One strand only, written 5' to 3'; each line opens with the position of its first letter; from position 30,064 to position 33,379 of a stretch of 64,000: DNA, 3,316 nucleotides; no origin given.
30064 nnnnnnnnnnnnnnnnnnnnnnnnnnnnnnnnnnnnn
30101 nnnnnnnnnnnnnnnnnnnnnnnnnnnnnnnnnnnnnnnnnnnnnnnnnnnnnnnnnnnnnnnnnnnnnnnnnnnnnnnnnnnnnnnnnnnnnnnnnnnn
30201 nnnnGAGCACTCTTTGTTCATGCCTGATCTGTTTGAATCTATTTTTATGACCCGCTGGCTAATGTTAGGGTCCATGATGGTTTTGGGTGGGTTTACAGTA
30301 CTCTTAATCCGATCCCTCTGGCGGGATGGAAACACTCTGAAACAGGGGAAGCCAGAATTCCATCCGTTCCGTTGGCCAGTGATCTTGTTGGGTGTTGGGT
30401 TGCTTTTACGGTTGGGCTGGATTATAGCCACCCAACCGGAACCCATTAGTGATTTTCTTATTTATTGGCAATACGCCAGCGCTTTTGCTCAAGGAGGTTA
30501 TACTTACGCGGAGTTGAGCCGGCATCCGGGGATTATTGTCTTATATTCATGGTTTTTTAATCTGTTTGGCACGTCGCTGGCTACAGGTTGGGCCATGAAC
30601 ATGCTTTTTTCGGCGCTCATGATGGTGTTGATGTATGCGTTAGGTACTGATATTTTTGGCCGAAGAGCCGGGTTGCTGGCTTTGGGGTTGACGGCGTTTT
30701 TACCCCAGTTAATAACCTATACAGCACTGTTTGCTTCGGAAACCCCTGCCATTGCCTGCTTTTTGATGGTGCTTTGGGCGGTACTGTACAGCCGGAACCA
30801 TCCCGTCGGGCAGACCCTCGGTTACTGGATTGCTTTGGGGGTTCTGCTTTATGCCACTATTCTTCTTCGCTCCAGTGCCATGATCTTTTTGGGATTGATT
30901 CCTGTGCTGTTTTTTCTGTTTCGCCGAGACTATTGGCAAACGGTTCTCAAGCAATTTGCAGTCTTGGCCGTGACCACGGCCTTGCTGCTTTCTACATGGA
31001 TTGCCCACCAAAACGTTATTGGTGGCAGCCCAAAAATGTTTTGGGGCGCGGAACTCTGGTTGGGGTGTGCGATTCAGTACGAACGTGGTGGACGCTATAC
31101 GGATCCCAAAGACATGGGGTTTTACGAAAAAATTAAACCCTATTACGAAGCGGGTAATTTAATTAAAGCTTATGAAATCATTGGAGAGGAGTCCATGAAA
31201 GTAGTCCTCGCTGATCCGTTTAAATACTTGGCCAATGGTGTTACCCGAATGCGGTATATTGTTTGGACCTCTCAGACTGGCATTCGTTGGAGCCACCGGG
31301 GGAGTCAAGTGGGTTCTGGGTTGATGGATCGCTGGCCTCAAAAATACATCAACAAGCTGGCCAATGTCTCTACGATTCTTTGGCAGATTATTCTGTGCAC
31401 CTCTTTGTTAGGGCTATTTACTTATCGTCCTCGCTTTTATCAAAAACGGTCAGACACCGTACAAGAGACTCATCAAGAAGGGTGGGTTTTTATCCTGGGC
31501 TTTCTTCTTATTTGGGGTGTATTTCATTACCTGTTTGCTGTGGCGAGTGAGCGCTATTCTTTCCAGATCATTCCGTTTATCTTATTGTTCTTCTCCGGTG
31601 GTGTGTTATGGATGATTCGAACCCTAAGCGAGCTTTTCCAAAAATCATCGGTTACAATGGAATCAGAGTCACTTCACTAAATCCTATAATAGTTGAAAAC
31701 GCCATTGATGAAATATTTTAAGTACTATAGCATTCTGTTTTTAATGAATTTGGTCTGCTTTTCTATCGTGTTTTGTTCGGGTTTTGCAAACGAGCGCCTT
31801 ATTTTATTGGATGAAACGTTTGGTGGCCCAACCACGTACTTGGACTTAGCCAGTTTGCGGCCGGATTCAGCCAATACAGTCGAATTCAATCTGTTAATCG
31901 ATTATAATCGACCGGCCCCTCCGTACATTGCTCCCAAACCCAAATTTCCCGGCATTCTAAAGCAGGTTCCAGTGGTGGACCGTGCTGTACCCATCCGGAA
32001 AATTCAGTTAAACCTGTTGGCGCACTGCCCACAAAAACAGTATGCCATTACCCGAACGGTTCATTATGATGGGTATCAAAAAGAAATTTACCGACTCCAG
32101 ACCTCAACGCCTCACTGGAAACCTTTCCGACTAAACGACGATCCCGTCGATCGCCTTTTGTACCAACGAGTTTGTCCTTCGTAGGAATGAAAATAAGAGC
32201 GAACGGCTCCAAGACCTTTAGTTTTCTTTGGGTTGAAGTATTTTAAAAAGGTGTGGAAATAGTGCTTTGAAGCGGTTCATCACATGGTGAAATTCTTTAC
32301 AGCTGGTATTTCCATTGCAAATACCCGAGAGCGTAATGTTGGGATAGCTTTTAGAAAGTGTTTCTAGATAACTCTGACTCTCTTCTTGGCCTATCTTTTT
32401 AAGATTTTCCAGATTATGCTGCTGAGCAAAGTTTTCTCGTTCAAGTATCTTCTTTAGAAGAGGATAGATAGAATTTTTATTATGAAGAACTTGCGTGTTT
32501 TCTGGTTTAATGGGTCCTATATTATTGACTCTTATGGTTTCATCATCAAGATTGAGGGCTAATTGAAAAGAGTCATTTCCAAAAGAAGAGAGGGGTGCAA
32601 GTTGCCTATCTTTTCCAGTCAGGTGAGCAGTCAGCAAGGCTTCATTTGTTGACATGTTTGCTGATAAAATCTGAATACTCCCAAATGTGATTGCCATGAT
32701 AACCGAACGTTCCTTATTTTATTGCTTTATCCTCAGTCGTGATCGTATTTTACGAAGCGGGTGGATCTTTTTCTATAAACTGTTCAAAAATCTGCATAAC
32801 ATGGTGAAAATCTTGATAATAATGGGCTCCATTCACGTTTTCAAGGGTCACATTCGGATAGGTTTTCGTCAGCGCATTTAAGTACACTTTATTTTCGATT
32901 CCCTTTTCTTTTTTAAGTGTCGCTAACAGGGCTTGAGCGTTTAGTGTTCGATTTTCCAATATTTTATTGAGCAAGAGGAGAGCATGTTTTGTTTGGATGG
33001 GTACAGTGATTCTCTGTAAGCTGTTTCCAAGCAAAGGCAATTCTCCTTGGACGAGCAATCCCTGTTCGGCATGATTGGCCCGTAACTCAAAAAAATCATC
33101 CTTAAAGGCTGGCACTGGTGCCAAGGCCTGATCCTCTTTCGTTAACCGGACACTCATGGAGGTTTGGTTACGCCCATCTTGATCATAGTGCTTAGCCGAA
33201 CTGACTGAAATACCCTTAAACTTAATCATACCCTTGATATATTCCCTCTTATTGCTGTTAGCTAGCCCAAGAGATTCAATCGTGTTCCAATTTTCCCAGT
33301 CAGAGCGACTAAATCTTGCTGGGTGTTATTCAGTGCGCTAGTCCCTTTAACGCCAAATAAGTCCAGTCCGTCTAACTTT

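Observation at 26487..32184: GT2 - MTase - MTase - MTase - GT-C operon: a lipid-linked glycosylation pathway coupled to three SAM methyltransferases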

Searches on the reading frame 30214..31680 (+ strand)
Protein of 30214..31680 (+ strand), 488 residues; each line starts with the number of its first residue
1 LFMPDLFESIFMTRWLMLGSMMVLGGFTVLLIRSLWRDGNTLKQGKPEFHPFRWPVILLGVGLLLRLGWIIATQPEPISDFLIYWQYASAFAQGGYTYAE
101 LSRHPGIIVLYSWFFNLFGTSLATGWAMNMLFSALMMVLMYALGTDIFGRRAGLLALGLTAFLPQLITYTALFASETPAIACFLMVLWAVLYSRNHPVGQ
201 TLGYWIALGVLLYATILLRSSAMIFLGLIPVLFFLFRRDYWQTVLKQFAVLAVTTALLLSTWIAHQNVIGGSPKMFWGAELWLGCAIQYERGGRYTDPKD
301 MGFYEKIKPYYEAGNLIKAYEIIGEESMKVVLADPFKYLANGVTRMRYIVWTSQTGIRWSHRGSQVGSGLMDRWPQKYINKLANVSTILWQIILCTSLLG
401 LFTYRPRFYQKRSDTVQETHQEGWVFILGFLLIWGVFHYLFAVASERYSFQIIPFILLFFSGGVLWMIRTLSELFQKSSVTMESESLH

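Call 3: search_protein_families(library=pfam, proteins=[window:30214-31680:+], max_evalue=0.01)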
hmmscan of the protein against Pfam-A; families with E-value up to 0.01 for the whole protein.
window:30214-31680:+ (488 aa): 1 family
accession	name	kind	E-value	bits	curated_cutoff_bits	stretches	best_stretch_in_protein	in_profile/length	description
PF13231.12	PMT_2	-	1.3e-09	38.9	26.1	1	110-260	9-154/160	Dolichyl-phosphate-mannose-protein mannosyltransferase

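Call 4: search_protein_families(library=ncbifam, proteins=[window:30214-31680:+], max_evalue=0.01)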
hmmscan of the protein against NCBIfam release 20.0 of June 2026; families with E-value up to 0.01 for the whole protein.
window:30214-31680:+ (488 aa): 0 families

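Call 16: search_solved_structures(query=window:30214-31680:+, max_evalue=1)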
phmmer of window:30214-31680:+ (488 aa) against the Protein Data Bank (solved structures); distinct sequences matched with E-value up to 1: 0.

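Call 33: find_homologous_proteins(query=window:30214-31680:+)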
Query window:30214-31680:+ (488 aa): 14 proteins with E <= 0.001 among 8000 candidates.
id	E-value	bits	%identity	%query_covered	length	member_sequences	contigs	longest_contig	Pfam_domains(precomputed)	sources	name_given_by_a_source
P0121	0.0e+0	1102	100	100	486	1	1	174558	PF13231.13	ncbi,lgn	-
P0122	1.4e-246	837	77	98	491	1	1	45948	PF13231.13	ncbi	-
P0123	1.2e-180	620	62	97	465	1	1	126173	PF13231.13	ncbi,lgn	-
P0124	1.9e-180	619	61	97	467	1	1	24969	PF13231.13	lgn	-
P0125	7.7e-132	459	64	67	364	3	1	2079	PF13231.13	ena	-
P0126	8.5e-128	446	48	96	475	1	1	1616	PF13231.13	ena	-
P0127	2.5e-120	421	44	96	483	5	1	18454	PF13231.13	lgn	-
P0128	2.4e-117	411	43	98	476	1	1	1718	PF13231.13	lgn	-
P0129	1.8e-112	395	45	87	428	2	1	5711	-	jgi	jgi:hypothetical protein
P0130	4.0e-99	351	44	87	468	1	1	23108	PF13231.13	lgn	-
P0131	4.7e-84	301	39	95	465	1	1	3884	PF13231.13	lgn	-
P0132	1.7e-80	290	38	96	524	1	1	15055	-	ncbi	-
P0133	6.0e-79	285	38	93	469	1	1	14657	PF13231.13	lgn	-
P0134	2.7e-5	42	25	40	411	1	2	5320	PF13231.13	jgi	jgi:4-amino-4-deoxy-L-arabinose transferase-like glycosyltransferase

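Call 48: predict_structure(alignment_id=A2)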
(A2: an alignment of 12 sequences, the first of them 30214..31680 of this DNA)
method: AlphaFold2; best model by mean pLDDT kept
length: 488 residues; sequences in the alignment: 12
mean_pLDDT: 82.3   pTM: 0.87
mean pLDDT of the five models: 82.3, 81.1, 80.7, 78.5, 77.3
residues with pLDDT >= 90: 190; 70-90: 210; 50-70: 67; < 50: 21
segments of 3 or more residues with pLDDT < 50: 407-418
pLDDT, mean of each block of 10 residues (from residue 1): 67 92 97 83 53 91 96 82 88 85 83 92 92 97 90 95 91 84 96 83 95 92 90 86 90 94 83 58 55 58 82 79 79 83 82 78 78 88 91 86 56 46 87 88 72 92 88 79 52
secondary structure, 60 per line:
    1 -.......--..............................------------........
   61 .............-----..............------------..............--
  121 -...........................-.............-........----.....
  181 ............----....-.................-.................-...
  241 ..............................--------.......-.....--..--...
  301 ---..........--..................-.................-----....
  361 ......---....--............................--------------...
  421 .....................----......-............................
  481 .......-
elements in order: H2-8 H11-40 H53-73 H79-92 H105-118 H122-148 H150-162 H164-171 H176-192 H197-200 H202-218 H220-236 H238-270 H279-285 H304-313 H316-333 H335-351 H357-366 H370-373 H376-403 H418-441 H446-451 H453-487
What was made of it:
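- On Protein O-mannosyltransferase (PMT, GT39): The model has only a ~110-residue extramembrane region (call 48).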

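Call 51: fold_search(model_id=the predicted structure, library=pdb)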
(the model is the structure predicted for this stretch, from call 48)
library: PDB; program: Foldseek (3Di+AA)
matches with E <= 10: 402; with E <= 0.001: 16
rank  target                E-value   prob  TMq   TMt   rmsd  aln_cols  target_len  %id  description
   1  9n9j_I                2.6e-06  1.00  0.46  0.34  16.8       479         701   14  Structure of a GRP94 folding intermediate engaged with a CCDC134- and FKBP11-bound secretory translocon (released 2025-11-19)
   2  8b6l_I                7.5e-06  1.00  0.45  0.34  16.8       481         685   14  Subtomogram average of the human Sec61-TRAP-OSTA-translocon (released 2022-12-07)
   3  7e9s_A                1.6e-05  1.00  0.48  0.29  14.2       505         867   11  Archaeal oligosaccharyltransferase AglB from Archaeoglobus fulgidus in complex with an inhibitory peptide and a dolich (released 2021-09-08)
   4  8pn9_A                8.4e-05  1.00  0.35  0.27  18.2       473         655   14  Structure of human oligosaccharyltransferase OST-A complex bound to NGI-1 (released 2024-05-08)
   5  8agc_A                9.8e-05  1.00  0.44  0.32  15.1       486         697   13  Structure of yeast oligosaccharylransferase complex with lipid-linked oligosaccharide and non-acceptor peptide bound (released 2022-12-07)
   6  6gxc_A                1.0e-04  1.00  0.45  0.32  14.2       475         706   12  Bacterial oligosaccharyltransferase PglB in complex with an inhibitory peptide and a reactive lipid-linked oligosaccha (released 2018-11-14)
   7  5f15                  1.4e-04  1.00  0.38  0.34  20.9       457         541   15  Crystal Structure of ArnT from Cupriavidus metallidurans bound to Undecaprenyl phosphate (released 2016-02-17)
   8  6ftg_5                1.7e-04  1.00  0.48  0.38  14.3       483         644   13  Subtomogram average of OST-containing ribosome-translocon complexes from canine rough microsomal membranes (released 2018-03-21)
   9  7oci_F                1.9e-04  1.00  0.45  0.35  12.7       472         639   13  Cryo-EM structure of yeast Ost6p containing oligosaccharyltransferase complex (released 2022-02-16)
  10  8age_A                2.1e-04  1.00  0.44  0.35  12.2       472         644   12  Structure of yeast oligosaccharylransferase complex with acceptor peptide bound (released 2022-12-07)
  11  5gmy_A                2.4e-04  1.00  0.44  0.27  15.2       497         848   13  Crystal structure of the Archaeoglobus fulgidus oligosaccharyltransferase (O29867_ARCFU) tethered with an acceptor pep (released 2017-02-01)
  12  8agb_A                4.6e-04  1.00  0.42  0.33  12.5       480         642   11  Structure of yeast oligosaccharylransferase complex with lipid-linked oligosaccharide bound (released 2022-12-07)
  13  6s7o_A                5.3e-04  1.00  0.36  0.28  18.4       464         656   15  Cryo-EM structure of human oligosaccharyltransferase complex OST-A (released 2019-12-18)
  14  3wak                  5.6e-04  1.00  0.47  0.28  15.8       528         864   11  Crystal structure of the Archaeoglobus fulgidus oligosaccharyltransferase (O29867_ARCFU) in the apo form (released 2013-10-30)
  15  6ezn_F                8.0e-04  1.00  0.40  0.32  17.0       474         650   13  Cryo-EM structure of the yeast oligosaccharyltransferase (OST) complex (released 2018-01-17)
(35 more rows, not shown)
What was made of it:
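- On Three-component GtrB/GtrA/GT-C periplasmic glycosylation system: AF2 model with pTM 0.87, and all significant PDB neighbours are GT-C enzymes (calls 48, 51).
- On Protein O-mannosyltransferase (PMT, GT39): Pmt4 is a distant fold neighbour, E 9e-4 (call 51).
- Pfam PMT_2 plus an AF2 model whose significant PDB neighbours are all GT-C enzymes (calls 3, 48, 51).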

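Call 69: find_encoding_contigs(protein=P0127, flank=7000, max_places=1)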
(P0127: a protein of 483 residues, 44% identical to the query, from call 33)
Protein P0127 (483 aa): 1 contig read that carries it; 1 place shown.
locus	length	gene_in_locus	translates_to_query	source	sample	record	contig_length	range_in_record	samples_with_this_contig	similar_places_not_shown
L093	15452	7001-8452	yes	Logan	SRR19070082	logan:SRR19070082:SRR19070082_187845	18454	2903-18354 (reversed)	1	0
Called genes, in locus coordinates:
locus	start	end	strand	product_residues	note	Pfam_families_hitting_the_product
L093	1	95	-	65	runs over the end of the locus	?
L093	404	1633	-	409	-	PF08240:ADH_N, PF00107:ADH_zinc_N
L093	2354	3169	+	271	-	-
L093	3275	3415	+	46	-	-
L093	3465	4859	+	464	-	PF00515:TPR_1 (faint), PF07719:TPR_2 (faint), PF13181:TPR_8 (faint), PF13414:TPR_11 (faint), PF13431:TPR_17 (faint), PF00656:Peptidase_C14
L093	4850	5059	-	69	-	-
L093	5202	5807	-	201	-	PF13489:Methyltransf_23 (weak), PF07021:MetW, PF08242:Methyltransf_12 (faint)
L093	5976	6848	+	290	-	PF13489:Methyltransf_23, PF13847:Methyltransf_31, PF08241:Methyltransf_11, PF08242:Methyltransf_12, PF13649:Methyltransf_25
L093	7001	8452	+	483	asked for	PF13231:PMT_2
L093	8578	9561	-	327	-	PF00535:Glycos_transf_2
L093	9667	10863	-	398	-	PF01041:DegT_DnrJ_EryC1, PF00155:Aminotran_1_2, PF01212:Beta_elim_lyase (faint)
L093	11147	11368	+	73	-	-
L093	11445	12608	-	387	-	PF08448:PAS_4 (faint), PF13426:PAS_9, PF00512:HisKA, PF02518:HATPase_c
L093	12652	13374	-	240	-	PF00072:Response_reg, PF00486:Trans_reg_C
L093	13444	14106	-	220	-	-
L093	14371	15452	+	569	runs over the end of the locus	PF00990:GGDEF, PF00563:EAL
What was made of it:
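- Closest known: Arn pathway. Different: A distant relative (L093) does carry a DegT aminotransferase (call 69).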

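Call 70: find_encoding_contigs(protein=P0133, flank=7000, max_places=1)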
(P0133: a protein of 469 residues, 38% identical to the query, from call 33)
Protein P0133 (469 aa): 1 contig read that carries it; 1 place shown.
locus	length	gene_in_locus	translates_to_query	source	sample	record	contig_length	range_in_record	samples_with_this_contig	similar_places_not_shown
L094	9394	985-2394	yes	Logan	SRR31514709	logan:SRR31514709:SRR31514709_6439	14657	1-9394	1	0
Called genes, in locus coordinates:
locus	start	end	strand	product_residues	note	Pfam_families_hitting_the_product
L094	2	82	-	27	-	?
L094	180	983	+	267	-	PF00535:Glycos_transf_2, PF13641:Glyco_tranf_2_3 (weak)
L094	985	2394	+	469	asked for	PF13231:PMT_2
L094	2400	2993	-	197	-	-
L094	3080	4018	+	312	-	PF00487:FA_desaturase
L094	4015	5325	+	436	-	PF01266:DAO (faint), PF01593:Amino_oxidase, PF13450:NAD_binding_8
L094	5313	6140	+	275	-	PF07103:DUF1365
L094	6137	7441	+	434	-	PF02353:CMAS, PF01135:PCMT (weak), PF01596:Methyltransf_3 (weak), PF13489:Methyltransf_23, PF08241:Methyltransf_11, PF08242:Methyltransf_12, PF13649:Methyltransf_25, PF13847:Methyltransf_31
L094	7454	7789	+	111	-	PF07343:DUF1475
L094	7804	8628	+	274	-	PF06966:DUF1295, PF02544:Steroid_dh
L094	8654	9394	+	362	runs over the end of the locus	PF02353:CMAS, PF13489:Methyltransf_23, PF01209:Ubie_methyltran (weak), PF05175:MTS, PF08241:Methyltransf_11, PF08242:Methyltransf_12, PF13649:Methyltransf_25, PF13847:Methyltransf_31, +1 more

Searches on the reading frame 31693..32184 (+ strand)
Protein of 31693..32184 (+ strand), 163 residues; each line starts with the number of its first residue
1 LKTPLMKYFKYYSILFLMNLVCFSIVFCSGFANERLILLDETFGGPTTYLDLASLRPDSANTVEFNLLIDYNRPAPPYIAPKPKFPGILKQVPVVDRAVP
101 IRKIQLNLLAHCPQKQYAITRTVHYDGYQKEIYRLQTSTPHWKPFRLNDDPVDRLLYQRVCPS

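Call 3: search_protein_families(library=pfam, proteins=[window:31693-32184:+], max_evalue=0.01)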
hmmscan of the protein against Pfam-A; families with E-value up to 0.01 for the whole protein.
window:31693-32184:+ (163 aa): 0 families

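Call 4: search_protein_families(library=ncbifam, proteins=[window:31693-32184:+], max_evalue=0.01)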
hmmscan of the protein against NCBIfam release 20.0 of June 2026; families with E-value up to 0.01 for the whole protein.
window:31693-32184:+ (163 aa): 0 families
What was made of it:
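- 31693..32184 (+): Small ORF with an N-terminal hydrophobic segment, 12 nt after the GT-C gene. It is probably co-transcribed but is not a conserved part of the system. No Pfam or NCBIfam hit (calls 3, 4).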

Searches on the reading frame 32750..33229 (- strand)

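Call 38: search_protein_families(library=pfam, proteins=[window:32750-33229:-], max_evalue=0.001)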
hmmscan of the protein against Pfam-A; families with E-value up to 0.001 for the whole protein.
window:32750-33229:- (159 aa): 1 family
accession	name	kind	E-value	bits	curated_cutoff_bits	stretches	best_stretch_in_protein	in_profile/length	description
PF11428.13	DUF3196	-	0.00032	20.8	28.2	1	83-156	129-199/264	Protein of unknown function (DUF3196)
